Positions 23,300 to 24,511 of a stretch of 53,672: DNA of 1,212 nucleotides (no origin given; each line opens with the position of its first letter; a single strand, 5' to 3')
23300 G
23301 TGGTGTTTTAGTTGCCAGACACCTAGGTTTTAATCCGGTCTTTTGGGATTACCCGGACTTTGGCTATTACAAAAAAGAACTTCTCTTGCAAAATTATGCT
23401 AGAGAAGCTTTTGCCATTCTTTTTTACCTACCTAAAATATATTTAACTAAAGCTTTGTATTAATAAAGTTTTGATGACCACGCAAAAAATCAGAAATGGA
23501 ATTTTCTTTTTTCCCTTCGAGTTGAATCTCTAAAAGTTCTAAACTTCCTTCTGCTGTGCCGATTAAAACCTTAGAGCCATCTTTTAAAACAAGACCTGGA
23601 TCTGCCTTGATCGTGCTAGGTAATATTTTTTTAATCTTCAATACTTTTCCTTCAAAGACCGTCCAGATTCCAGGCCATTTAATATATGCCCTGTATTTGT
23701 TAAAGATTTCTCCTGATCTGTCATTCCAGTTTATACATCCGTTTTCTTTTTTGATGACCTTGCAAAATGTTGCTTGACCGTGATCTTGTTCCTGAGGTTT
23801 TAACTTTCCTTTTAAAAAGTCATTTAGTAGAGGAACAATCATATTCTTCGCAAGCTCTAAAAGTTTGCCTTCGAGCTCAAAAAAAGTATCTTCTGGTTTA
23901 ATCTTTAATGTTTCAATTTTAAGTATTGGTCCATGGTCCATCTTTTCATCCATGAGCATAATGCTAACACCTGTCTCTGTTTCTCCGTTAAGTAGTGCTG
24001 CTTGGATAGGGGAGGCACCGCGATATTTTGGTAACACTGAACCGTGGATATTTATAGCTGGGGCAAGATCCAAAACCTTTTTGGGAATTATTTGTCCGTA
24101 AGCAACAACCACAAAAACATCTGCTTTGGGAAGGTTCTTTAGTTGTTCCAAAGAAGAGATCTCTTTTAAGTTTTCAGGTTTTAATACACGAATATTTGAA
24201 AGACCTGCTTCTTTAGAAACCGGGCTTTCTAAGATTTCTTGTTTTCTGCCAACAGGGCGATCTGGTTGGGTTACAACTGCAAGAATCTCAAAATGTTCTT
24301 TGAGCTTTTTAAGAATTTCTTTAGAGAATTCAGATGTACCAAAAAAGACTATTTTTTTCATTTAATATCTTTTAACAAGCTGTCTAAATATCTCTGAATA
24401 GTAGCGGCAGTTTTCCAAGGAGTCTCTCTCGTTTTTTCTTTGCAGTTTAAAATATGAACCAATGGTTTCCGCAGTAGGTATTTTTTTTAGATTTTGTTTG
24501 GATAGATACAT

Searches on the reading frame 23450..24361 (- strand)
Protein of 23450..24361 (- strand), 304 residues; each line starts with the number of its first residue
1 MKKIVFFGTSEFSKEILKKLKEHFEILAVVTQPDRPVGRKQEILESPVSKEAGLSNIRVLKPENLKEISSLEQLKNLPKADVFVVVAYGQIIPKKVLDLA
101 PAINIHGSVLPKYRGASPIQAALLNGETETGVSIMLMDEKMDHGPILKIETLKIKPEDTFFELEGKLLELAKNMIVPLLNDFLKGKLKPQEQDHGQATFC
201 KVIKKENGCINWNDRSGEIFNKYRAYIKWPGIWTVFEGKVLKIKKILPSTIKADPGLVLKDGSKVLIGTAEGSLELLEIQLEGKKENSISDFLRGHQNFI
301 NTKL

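Call 90: search_protein_families(library=pfam, proteins=[window:23450-24361:-], max_evalue=0.001)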
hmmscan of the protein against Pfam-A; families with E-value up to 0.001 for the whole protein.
window:23450-24361:- (304 aa): 2 families
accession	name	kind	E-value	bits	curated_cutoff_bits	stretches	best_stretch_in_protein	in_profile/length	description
PF00551.24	Formyl_trans_N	-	3.7e-38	131.5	26.1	1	2-176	1-178/181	Formyl transferase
PF02911.23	Formyl_trans_C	-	2.6e-22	79.3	21.1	1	203-296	2-99/100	Formyl transferase, C-terminal domain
